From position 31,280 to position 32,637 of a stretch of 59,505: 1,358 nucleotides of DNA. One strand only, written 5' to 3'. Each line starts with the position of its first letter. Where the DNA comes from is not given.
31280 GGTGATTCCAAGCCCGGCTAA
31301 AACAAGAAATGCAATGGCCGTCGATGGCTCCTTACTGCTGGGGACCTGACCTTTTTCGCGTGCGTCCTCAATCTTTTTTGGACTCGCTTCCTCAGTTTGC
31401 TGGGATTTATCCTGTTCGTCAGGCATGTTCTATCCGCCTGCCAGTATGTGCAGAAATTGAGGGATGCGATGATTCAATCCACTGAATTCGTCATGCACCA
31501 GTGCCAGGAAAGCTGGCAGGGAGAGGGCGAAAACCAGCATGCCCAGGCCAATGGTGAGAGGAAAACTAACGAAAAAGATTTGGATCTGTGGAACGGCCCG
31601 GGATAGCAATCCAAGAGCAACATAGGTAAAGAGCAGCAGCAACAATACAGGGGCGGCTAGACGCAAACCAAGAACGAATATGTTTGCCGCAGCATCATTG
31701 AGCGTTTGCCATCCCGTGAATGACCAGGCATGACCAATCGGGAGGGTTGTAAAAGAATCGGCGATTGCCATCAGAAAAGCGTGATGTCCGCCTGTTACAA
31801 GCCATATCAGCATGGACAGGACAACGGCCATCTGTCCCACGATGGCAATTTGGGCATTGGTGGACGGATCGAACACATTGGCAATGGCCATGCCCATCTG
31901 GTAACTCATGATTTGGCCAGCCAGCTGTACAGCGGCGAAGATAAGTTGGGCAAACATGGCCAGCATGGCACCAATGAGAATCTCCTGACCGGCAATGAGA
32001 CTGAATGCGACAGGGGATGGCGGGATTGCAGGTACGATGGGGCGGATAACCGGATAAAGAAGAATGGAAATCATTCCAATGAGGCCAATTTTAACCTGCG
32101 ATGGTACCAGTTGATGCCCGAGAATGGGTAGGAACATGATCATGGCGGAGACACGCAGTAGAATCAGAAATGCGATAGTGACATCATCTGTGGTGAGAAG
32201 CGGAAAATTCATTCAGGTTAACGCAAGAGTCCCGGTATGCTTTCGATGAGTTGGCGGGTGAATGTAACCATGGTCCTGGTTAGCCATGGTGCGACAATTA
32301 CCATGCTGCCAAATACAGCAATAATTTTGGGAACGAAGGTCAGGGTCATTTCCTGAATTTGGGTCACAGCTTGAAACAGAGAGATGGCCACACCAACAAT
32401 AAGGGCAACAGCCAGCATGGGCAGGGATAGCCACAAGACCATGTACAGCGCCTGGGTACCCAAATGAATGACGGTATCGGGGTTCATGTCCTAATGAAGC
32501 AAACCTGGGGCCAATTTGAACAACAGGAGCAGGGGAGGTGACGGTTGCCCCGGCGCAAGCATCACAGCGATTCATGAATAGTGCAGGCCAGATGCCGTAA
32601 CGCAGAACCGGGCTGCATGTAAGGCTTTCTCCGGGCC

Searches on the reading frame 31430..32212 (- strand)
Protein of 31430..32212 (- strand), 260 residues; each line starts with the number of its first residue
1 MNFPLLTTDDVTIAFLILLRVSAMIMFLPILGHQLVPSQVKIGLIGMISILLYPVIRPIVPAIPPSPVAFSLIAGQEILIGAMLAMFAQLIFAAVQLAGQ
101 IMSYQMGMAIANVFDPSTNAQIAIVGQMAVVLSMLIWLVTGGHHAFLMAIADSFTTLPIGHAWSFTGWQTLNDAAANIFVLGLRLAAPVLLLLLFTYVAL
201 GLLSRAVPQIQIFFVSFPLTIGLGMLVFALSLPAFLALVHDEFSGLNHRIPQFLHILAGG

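Call 3: search_protein_families(library=pfam, proteins=[window:31430-32212:-])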
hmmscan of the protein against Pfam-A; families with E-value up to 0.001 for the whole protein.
window:31430-32212:- (260 aa): 1 family
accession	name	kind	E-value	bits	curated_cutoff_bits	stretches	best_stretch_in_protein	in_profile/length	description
PF01311.25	Bac_export_1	-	3.6e-64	216.9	27.8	1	12-244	2-228/230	Bacterial export proteins, family 1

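Call 74: find_homologous_proteins(query=window:31430-32212:-, max_evalue=1e-40)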
Query window:31430-32212:- (260 aa): 202 proteins with E <= 1e-40 among 4689 candidates; the best 120 are listed.
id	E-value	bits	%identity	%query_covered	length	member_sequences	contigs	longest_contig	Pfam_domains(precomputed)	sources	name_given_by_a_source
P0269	8.8e-142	489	91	100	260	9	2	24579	PF01311.26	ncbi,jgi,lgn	-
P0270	1.4e-140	485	91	100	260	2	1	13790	PF01311.26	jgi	-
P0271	3.4e-133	461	88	100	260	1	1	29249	PF01311.26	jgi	-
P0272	6.9e-130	450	83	100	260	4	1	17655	PF01311.26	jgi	-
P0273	2.0e-127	442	84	100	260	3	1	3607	PF01311.26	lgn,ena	-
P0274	8.2e-110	385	70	99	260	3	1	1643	PF01311.26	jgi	-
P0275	7.7e-109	381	72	96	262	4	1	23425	PF01311.26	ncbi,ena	-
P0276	1.5e-106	374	70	96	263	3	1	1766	PF01311.26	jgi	-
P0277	1.6e-106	374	72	96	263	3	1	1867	PF01311.26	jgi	-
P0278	1.6e-105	371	69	99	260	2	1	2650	PF01311.26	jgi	-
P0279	2.7e-104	367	69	99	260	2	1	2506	PF01311.26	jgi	-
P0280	3.8e-104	366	68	99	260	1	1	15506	PF01311.26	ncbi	ncbi:MAG: flagellar biosynthetic protein FliR [Mariprofundaceae bacterium]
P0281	1.1e-103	365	71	90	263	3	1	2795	PF01311.26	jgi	-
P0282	6.5e-101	356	64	99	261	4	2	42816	PF01311.26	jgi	-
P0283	2.2e-100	354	66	100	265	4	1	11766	PF01311.26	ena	-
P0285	5.7e-99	349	63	99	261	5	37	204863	PF01311.26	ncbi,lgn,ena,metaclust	metaclust:\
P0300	1.3e-92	328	60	100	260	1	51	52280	PF01311.26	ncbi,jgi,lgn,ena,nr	ncbi:MAG: flagellar biosynthetic protein FliR [Zetaproteobacteria bacterium CG12_big_fil_rev_8_21_14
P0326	6.9e-89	316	60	100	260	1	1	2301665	PF01311.26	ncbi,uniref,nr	ncbi:flagellar biosynthetic protein FliR [Mariprofundus ferrinatatus]|uniref:Flagellar biosynthetic 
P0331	4.7e-88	313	61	100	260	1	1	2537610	PF01311.26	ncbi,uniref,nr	ncbi:flagellar biosynthetic protein FliR [Mariprofundus aestuarium]|uniref:Flagellar biosynthetic pr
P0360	1.6e-85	305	56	100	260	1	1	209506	PF01311.26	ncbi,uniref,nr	ncbi:flagellar biosynthetic protein FliR [Mariprofundus micogutta]|uniref:Flagellar biosynthetic pro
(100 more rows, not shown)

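Call 75: find_encoding_contigs(protein=P0326, flank=8000, max_places=1)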
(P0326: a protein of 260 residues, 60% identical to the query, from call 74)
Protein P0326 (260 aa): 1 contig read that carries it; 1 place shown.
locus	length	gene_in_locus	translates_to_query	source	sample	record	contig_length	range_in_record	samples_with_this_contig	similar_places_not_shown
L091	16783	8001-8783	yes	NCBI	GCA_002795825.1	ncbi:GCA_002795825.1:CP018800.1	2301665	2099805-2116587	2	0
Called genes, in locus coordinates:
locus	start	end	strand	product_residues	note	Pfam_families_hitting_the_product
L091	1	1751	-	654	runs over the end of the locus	PF13174:TPR_6 (faint), PF13432:TPR_16 (faint), PF25058:ARM_TT21 (faint)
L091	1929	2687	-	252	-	PF03330:DPBB_1 (faint)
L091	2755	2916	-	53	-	-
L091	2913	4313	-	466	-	PF00672:HAMP, PF00211:Guanylate_cyc (weak)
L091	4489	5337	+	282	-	PF01618:MotA_ExbB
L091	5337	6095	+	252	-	PF13677:MotB_plug, PF00691:OmpA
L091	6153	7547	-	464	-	PF00072:Response_reg, PF00158:Sigma54_activat, PF14532:Sigma54_activ_2, PF00004:AAA (faint), PF07728:AAA_5 (weak), PF25601:AAA_lid_14, PF02954:HTH_8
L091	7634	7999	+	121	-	PF01311:Bac_export_1 (weak), PF01313:Bac_export_3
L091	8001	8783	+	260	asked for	PF01311:Bac_export_1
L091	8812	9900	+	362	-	PF01312:Bac_export_2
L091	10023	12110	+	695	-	PF00771:FHIPEP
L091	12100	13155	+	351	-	PF00448:SRP54, PF20720:nSTAND3 (weak)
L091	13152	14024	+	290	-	PF00142:Fer4_NifH (weak), PF01656:CbiA, PF02374:ArsA_ATPase (weak), PF06564:CBP_BcsQ, PF09140:MipZ (faint), PF10609:ParA, PF13614:AAA_31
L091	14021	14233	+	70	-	-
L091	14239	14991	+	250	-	PF04542:Sigma70_r2, PF04539:Sigma70_r3 (faint), PF08281:Sigma70_r4_2 (weak), PF04545:Sigma70_r4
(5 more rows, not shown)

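Call 76: find_encoding_contigs(protein=P0331, flank=8000, max_places=1)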
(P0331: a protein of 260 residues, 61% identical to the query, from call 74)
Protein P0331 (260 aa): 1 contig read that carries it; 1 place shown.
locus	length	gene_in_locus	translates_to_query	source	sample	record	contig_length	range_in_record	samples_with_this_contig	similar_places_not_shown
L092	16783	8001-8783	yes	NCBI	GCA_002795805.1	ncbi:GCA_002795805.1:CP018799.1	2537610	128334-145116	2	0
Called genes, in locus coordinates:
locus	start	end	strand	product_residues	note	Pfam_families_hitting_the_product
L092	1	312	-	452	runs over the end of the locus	PF00158:Sigma54_activat, PF14532:Sigma54_activ_2, PF07724:AAA_2 (weak), PF07728:AAA_5, PF25601:AAA_lid_14, PF02954:HTH_8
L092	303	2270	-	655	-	PF13174:TPR_6 (faint), PF14559:TPR_19 (faint), PF25058:ARM_TT21 (faint)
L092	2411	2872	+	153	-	-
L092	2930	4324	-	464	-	PF00672:HAMP (weak), PF00211:Guanylate_cyc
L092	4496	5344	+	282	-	PF01618:MotA_ExbB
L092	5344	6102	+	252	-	PF13677:MotB_plug, PF00691:OmpA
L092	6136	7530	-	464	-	PF00072:Response_reg, PF07724:AAA_2 (faint), PF00158:Sigma54_activat, PF14532:Sigma54_activ_2, PF00004:AAA (faint), PF07728:AAA_5, PF25601:AAA_lid_14, PF02954:HTH_8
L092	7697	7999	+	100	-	PF01313:Bac_export_3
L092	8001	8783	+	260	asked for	PF01311:Bac_export_1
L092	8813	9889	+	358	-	PF01312:Bac_export_2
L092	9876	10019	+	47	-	-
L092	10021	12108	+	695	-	PF00771:FHIPEP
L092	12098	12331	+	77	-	-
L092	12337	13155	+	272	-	PF20720:nSTAND3 (weak), PF00448:SRP54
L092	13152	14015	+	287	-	PF00142:Fer4_NifH (weak), PF01656:CbiA, PF02374:ArsA_ATPase (weak), PF06564:CBP_BcsQ, PF09140:MipZ (faint), PF10609:ParA, PF13614:AAA_31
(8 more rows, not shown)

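Call 77: find_encoding_contigs(protein=P0300, flank=8000, max_places=1)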
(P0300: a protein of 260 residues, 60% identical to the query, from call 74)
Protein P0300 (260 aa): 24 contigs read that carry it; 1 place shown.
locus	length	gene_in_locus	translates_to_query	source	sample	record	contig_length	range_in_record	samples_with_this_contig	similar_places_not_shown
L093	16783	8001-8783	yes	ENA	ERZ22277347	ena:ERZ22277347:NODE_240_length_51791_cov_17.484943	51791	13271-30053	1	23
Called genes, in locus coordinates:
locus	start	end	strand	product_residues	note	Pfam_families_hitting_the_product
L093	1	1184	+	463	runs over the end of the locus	PF22692:LlgE_F_G_D1, PF07559:FlgE_D2, PF06429:Flg_bbr_C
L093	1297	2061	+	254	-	PF20560:MotA_N (weak), PF01618:MotA_ExbB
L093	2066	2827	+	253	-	PF13677:MotB_plug (weak), PF00691:OmpA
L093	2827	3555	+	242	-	PF13677:MotB_plug, PF00691:OmpA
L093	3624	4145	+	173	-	PF03748:FliL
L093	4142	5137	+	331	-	PF02154:FliM, PF01052:FliMN_C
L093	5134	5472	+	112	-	PF28396:SepQ_C (weak), PF01052:FliMN_C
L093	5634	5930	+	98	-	PF04347:FliO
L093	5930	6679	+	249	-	PF00813:FliP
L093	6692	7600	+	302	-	PF07160:SKA1 (weak), PF13428:TPR_14 (faint), PF09976:TPR_21 (weak), PF13181:TPR_8 (faint), PF13432:TPR_16 (weak), PF00515:TPR_1 (faint), PF14559:TPR_19 (weak), PF13174:TPR_6 (weak), +1 more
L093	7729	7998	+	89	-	PF01313:Bac_export_3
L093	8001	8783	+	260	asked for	PF01311:Bac_export_1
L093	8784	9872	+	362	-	PF01312:Bac_export_2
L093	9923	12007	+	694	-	PF00771:FHIPEP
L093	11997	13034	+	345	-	PF13191:AAA_16 (faint), PF25199:nSTAND_NTPase5 (weak), PF20720:nSTAND3 (weak), PF00448:SRP54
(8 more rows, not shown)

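Call 78: find_encoding_contigs(protein=P0285, flank=8000, max_places=1)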
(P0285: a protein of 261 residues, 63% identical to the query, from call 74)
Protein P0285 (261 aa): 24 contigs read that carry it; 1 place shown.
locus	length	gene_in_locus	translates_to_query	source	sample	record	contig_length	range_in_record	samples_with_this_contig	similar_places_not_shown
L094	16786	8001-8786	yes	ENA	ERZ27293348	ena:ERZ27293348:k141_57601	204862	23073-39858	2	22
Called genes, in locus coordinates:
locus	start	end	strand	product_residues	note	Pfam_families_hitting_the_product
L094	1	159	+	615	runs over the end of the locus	PF13191:AAA_16, PF13401:AAA_22, PF01471:PG_binding_1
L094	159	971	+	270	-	PF16537:T2SSB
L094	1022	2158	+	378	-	PF00211:Guanylate_cyc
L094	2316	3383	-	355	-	PF05175:MTS, PF06325:PrmA (weak), PF03602:Cons_hypoth95 (weak), PF08242:Methyltransf_12 (weak), PF13649:Methyltransf_25 (weak), PF13847:Methyltransf_31 (weak)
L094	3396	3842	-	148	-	PF02082:Rrf2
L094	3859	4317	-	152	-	PF00692:dUTPase, PF22769:DCD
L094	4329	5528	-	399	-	PF02441:Flavoprotein, PF04127:DFP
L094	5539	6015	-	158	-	PF00578:AhpC-TSA, PF08534:Redoxin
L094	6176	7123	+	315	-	PF02401:LYTB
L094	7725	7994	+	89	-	PF01313:Bac_export_3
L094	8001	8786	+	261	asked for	PF01311:Bac_export_1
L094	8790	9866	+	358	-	PF01312:Bac_export_2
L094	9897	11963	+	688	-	PF00771:FHIPEP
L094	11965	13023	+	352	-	PF13604:AAA_30 (faint), PF00448:SRP54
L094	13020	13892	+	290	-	PF01656:CbiA, PF02374:ArsA_ATPase (faint), PF10609:ParA, PF13614:AAA_31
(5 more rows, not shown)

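Call 82: find_encoding_contigs(protein=P0360, flank=8000, max_places=1)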
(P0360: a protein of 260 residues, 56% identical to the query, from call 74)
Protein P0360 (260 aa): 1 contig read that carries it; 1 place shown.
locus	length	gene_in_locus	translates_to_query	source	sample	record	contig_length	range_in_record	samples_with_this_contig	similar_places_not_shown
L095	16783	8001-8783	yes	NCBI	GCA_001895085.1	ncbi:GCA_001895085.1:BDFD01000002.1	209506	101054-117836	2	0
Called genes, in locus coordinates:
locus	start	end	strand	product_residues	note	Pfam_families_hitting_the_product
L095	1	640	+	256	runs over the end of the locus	PF00691:OmpA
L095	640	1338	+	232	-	PF13677:MotB_plug, PF00691:OmpA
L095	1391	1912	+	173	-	PF03748:FliL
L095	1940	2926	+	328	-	PF02154:FliM, PF01052:FliMN_C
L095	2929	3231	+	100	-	PF28396:SepQ_C, PF01052:FliMN_C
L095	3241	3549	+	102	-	PF04347:FliO (weak)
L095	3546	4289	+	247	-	PF00813:FliP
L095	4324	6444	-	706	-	PF00989:PAS, PF08448:PAS_4 (weak), PF13426:PAS_9, PF08447:PAS_3, PF02518:HATPase_c, PF00072:Response_reg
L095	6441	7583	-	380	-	PF08495:FIST, PF10442:FIST_C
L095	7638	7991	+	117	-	PF01313:Bac_export_3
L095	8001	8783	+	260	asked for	PF01311:Bac_export_1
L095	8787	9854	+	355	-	PF01312:Bac_export_2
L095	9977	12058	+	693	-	PF00771:FHIPEP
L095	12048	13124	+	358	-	PF00448:SRP54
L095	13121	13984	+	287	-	PF00142:Fer4_NifH (weak), PF01656:CbiA, PF02374:ArsA_ATPase (weak), PF06564:CBP_BcsQ (weak), PF09140:MipZ (faint), PF10609:ParA, PF13614:AAA_31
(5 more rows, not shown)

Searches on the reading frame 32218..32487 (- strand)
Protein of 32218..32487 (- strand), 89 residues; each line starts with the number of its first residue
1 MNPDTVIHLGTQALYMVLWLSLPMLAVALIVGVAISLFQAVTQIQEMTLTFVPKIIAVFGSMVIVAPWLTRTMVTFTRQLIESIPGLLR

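Call 3: search_protein_families(library=pfam, proteins=[window:32218-32487:-])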
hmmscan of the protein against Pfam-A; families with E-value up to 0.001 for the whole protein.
window:32218-32487:- (89 aa): 1 family
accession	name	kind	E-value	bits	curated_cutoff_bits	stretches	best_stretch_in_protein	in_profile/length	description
PF01313.24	Bac_export_3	-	9.1e-30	102.9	25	1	6-78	2-74/74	Bacterial export proteins, family 3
